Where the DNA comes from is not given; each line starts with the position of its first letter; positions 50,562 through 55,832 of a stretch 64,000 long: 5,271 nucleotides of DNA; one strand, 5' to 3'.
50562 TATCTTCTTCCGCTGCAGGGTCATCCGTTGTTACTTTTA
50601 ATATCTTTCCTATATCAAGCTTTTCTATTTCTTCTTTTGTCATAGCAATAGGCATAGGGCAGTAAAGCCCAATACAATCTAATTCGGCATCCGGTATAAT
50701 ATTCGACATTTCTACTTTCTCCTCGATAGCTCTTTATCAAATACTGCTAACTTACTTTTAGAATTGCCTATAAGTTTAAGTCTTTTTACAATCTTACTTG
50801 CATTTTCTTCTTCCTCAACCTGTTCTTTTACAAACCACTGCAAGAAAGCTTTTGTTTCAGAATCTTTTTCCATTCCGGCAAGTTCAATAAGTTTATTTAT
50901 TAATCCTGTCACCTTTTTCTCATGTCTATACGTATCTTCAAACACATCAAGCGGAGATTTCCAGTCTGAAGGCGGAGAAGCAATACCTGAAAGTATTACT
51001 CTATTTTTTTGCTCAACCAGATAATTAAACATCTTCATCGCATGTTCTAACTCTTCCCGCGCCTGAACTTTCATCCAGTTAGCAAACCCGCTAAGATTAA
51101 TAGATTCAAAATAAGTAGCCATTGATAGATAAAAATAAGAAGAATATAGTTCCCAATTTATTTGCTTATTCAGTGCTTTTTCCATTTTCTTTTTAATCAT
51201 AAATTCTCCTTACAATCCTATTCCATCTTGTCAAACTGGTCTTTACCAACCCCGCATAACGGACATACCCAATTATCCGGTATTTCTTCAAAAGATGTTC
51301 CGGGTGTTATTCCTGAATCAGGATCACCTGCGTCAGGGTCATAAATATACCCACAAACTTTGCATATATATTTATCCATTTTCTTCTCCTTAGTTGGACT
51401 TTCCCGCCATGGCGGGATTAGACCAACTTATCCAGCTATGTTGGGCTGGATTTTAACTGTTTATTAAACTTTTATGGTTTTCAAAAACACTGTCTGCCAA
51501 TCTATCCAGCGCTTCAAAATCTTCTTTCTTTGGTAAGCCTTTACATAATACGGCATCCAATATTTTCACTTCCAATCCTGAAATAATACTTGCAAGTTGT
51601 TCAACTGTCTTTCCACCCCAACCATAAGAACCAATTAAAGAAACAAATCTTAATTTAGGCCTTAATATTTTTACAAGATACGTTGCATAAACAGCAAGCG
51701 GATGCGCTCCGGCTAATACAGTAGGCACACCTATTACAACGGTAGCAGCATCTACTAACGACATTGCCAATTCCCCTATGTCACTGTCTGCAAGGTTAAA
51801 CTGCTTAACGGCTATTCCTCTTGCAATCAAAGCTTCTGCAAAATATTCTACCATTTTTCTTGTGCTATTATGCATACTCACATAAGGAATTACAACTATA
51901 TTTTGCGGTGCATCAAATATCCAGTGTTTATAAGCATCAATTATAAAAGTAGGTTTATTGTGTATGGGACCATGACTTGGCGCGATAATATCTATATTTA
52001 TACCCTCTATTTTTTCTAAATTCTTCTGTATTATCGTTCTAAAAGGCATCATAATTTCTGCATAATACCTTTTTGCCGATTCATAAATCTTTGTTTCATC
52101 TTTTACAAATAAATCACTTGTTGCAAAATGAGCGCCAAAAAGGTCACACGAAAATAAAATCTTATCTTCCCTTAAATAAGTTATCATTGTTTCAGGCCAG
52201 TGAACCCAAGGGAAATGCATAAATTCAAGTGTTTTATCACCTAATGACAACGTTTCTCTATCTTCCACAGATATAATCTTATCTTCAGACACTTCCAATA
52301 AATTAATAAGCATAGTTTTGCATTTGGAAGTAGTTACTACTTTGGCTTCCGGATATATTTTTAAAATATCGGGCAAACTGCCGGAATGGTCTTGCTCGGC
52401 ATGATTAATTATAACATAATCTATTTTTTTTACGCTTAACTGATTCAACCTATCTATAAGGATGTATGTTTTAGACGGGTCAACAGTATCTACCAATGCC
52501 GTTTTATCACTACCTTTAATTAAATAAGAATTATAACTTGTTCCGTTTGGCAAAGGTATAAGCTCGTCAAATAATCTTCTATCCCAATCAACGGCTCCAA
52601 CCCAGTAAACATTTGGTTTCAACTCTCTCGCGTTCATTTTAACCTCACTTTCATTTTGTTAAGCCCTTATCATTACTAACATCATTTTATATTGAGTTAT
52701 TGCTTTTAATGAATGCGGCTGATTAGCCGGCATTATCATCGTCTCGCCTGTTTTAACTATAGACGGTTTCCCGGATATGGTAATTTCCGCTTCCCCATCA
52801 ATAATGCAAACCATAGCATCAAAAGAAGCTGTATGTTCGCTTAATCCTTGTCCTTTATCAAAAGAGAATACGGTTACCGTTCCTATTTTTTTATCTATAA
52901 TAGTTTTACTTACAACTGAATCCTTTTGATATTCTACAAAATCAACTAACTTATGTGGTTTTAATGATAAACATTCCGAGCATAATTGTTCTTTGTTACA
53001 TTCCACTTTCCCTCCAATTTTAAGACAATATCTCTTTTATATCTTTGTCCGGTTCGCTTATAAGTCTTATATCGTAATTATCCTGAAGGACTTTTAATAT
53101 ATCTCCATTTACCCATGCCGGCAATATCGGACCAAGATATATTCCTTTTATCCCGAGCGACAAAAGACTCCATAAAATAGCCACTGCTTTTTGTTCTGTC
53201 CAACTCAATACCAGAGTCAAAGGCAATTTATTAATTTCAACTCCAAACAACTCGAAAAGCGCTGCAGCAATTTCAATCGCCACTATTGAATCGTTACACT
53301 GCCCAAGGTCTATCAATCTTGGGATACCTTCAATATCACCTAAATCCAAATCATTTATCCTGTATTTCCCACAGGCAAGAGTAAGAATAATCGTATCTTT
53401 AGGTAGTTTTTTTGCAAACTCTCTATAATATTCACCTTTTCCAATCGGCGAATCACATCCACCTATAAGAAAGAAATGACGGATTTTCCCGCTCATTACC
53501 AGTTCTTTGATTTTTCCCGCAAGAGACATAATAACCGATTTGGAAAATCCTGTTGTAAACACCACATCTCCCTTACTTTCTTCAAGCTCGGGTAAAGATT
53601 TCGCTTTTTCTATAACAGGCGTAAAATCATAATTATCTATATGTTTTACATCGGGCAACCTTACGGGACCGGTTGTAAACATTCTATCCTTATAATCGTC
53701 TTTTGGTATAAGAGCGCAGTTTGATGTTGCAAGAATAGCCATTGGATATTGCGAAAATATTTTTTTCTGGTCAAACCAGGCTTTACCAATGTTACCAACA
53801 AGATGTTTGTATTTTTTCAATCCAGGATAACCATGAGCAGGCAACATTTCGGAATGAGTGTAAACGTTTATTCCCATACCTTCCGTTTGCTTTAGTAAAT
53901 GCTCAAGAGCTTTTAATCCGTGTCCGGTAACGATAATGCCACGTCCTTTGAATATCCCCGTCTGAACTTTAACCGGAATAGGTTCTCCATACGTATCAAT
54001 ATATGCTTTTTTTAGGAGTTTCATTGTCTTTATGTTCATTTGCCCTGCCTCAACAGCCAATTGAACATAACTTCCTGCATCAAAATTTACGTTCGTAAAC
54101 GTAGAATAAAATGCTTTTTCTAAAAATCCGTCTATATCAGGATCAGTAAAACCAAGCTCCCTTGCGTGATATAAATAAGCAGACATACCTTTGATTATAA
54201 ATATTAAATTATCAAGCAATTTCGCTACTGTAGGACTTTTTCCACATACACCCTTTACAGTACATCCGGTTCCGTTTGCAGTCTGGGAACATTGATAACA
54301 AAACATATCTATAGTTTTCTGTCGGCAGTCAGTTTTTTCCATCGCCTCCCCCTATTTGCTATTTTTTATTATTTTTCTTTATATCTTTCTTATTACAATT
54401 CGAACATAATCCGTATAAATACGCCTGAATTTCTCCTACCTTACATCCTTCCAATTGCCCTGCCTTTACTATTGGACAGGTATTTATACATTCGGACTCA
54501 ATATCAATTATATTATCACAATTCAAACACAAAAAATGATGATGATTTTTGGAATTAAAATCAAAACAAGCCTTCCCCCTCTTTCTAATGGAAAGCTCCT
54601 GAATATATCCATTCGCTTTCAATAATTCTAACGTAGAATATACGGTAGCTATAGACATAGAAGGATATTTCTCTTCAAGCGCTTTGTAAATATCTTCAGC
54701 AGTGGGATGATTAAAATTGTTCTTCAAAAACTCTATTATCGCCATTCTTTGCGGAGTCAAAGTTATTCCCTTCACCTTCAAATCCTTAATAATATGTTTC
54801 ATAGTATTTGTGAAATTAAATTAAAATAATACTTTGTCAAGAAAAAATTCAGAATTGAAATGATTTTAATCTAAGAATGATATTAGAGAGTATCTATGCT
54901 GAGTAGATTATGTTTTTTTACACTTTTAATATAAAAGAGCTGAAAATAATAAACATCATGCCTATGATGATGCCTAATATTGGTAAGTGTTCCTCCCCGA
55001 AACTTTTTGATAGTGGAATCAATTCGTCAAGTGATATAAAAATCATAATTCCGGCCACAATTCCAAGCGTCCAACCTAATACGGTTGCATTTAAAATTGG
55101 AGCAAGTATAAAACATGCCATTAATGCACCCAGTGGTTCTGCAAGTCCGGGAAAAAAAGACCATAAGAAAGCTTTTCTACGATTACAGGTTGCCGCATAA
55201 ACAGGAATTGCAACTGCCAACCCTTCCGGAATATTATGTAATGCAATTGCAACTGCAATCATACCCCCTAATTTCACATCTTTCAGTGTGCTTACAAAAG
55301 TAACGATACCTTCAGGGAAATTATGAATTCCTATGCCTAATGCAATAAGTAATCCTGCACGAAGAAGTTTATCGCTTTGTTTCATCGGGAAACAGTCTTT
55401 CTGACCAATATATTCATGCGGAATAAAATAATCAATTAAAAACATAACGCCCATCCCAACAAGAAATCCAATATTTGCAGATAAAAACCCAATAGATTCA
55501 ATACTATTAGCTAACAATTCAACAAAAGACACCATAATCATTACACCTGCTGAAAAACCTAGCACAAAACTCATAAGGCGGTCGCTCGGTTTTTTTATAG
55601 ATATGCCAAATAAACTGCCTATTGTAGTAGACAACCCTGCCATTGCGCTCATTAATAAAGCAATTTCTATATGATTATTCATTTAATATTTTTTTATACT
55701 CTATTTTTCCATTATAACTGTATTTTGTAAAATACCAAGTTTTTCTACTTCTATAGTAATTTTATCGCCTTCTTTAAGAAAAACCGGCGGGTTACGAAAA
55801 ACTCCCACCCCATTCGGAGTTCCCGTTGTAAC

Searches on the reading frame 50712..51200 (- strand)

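Call 76: search_protein_families(library=pfam, proteins=[window:50712-51200:-], max_evalue=0.0001)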
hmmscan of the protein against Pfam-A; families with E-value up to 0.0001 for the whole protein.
window:50712-51200:- (162 aa): 1 family
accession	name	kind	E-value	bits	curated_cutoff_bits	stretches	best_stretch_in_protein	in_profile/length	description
PF00210.30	Ferritin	-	1e-42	145.9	24.5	1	8-144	2-142/142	Ferritin-like domain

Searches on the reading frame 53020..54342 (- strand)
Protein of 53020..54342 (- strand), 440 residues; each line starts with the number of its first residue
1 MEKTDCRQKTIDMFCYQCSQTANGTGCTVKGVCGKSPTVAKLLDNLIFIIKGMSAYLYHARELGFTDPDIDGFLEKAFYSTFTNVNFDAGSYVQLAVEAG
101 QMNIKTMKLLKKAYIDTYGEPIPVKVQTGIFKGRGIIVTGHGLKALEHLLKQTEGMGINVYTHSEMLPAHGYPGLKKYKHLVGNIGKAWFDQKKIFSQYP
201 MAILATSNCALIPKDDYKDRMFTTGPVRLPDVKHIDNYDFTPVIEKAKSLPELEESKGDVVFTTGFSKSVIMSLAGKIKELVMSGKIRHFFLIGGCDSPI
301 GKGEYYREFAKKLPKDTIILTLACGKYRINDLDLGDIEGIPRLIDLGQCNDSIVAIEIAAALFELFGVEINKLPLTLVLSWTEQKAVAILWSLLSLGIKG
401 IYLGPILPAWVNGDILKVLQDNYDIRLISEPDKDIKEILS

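Call 27: search_protein_families(library=pfam, proteins=[window:53020-54342:-], max_evalue=0.00001)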
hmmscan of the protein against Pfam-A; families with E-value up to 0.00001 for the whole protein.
window:53020-54342:- (440 aa): 1 family
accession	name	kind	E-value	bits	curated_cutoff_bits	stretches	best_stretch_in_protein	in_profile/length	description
PF03063.25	Prismane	-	7.7e-122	408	27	2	91-436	160-513/513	Prismane/CO dehydrogenase family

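Call 56: find_homologous_proteins(query=window:53020-54342:-, max_evalue=1e-60)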
Query window:53020-54342:- (440 aa): 7999 proteins with E <= 1e-60 among 8000 candidates; the best 120 are listed.
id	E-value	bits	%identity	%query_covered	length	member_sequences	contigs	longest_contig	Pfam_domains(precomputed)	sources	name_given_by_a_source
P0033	2.7e-298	1007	100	100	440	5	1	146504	PF03063.26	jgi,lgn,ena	-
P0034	1.3e-248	843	84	98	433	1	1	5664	PF03063.26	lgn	-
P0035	4.8e-248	841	84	97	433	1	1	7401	PF03063.26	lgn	-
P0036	5.8e-242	821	82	98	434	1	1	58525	PF03063.26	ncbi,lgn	-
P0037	1.4e-241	820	82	98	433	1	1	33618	PF03063.26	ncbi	-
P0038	2.6e-241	819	82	98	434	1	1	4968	PF03063.26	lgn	-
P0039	1.3e-240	817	81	98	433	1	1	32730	PF03063.26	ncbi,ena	-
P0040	3.3e-240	815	81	98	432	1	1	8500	PF03063.26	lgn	-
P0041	3.6e-240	815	80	98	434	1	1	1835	PF03063.26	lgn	-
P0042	1.5e-239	813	81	98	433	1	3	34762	PF03063.26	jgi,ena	-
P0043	1.9e-239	813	81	97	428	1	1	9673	PF03063.26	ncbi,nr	ncbi:hydroxylamine reductase [candidate division WOR-3 bacterium]|nr:hydroxylamine reductase [candid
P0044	3.1e-239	812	79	99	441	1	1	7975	PF03063.26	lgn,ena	-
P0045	6.0e-238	808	80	98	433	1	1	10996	PF03063.26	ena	-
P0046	1.5e-237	807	79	98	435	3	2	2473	PF03063.26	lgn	-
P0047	3.5e-237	805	78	99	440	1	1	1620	PF03063.26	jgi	-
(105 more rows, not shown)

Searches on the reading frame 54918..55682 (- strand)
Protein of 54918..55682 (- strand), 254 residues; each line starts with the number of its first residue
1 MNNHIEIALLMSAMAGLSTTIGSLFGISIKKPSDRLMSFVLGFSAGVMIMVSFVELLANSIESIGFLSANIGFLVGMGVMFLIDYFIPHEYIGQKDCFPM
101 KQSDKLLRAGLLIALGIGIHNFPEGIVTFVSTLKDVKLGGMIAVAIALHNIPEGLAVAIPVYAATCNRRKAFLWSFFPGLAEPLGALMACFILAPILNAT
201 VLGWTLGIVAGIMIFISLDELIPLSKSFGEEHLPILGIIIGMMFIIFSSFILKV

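Call 27: search_protein_families(library=pfam, proteins=[window:54918-55682:-], max_evalue=0.00001)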
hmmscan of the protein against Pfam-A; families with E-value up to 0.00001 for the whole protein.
window:54918-55682:- (254 aa): 1 family
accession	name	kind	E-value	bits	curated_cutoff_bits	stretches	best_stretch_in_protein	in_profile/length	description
PF02535.28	Zip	-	2.2e-33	116.3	35.1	2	109-247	177-321/323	ZIP Zinc transporter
